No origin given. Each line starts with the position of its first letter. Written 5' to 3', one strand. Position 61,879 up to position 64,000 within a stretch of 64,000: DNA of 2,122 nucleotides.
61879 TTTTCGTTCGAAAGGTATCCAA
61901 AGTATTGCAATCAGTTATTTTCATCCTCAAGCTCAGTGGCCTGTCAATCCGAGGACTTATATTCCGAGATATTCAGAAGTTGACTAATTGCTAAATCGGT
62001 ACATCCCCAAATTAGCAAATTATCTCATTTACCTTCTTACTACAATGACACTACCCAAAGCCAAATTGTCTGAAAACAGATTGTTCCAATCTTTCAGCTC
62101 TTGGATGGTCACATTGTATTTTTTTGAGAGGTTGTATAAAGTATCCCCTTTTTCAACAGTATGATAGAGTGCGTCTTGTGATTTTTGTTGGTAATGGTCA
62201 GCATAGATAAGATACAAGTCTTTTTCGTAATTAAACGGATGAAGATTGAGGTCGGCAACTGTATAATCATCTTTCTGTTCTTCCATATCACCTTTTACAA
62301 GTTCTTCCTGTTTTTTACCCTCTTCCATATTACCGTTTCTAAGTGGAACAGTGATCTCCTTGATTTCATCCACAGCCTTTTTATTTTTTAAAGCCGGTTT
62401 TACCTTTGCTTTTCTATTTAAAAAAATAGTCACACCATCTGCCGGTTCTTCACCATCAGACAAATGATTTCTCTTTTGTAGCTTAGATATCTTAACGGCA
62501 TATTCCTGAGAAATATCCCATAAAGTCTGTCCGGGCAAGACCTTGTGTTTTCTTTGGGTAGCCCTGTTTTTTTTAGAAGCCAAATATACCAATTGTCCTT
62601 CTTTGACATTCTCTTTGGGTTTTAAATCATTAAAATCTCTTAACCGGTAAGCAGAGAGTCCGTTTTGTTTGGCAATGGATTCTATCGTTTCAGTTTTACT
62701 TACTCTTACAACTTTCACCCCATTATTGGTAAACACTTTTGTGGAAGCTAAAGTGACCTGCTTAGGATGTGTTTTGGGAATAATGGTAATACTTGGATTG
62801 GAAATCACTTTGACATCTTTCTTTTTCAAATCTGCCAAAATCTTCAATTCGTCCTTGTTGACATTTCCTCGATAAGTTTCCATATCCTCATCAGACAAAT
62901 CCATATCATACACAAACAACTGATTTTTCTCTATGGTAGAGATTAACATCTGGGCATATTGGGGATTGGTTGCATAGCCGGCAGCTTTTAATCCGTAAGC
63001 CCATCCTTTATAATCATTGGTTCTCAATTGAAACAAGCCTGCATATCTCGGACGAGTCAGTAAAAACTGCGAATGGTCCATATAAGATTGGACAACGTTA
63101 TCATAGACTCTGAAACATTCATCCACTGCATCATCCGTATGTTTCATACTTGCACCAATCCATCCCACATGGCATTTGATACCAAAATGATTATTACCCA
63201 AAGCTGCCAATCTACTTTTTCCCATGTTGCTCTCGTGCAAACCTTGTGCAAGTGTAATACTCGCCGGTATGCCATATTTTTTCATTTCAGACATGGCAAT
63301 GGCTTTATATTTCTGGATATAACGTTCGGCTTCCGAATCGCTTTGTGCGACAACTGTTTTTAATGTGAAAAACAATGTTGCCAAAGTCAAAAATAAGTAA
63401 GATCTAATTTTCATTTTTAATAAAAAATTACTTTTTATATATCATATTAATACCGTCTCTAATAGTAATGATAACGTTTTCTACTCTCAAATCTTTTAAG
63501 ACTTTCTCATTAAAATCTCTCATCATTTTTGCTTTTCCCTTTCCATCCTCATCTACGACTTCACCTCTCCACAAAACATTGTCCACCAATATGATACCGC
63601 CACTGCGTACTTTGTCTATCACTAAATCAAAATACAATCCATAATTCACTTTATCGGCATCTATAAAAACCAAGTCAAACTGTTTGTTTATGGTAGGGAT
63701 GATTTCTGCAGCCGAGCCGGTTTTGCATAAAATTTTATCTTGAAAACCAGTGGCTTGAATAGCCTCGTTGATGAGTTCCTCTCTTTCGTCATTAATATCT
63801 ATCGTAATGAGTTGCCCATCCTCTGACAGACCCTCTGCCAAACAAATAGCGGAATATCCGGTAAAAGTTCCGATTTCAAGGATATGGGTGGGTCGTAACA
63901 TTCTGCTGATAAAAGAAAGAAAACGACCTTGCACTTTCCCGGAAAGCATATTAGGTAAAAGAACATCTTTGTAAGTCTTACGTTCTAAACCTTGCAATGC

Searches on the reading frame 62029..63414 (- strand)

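Call 45: search_protein_families(library=pfam, proteins=[window:62029-63414:-])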
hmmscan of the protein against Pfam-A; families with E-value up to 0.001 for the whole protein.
window:62029-63414:- (461 aa): 2 families
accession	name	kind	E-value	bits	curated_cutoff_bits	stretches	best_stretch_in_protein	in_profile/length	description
PF01832.25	Glucosaminidase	-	3e-36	125.2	30.2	1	38-166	2-123/123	Mannosyl-glycoprotein endo-beta-N-acetylglucosaminidase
PF01476.26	LysM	-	4.5e-27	94.2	20.9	2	418-459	1-42/43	LysM domain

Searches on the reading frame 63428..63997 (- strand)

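Call 45: search_protein_families(library=pfam, proteins=[window:63428-63997:-])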
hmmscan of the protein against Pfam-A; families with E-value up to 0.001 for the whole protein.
window:63428-63997:- (189 aa): 6 families
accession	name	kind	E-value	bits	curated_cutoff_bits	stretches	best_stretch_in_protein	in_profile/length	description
PF01596.23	Methyltransf_3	-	8.6e-49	166.1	22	1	1-188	11-203/204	O-methyltransferase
PF13578.12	Methyltransf_24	-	1.6e-14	55.1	26.3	1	40-141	1-105/105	Methyltransferase domain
PF01135.25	PCMT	-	3.4e-05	24.2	20.3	1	24-83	63-121/210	Protein-L-isoaspartate(D-aspartate) O-methyltransferase (PCMT)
PF13649.12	Methyltransf_25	-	6.5e-05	24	27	1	39-112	1-70/97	Methyltransferase domain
PF13847.12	Methyltransf_31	-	8.3e-05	22.7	27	1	37-142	5-113/145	Methyltransferase domain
PF10294.15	Methyltransf_16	-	0.00038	20.7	21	1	31-116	42-129/174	Lysine methyltransferase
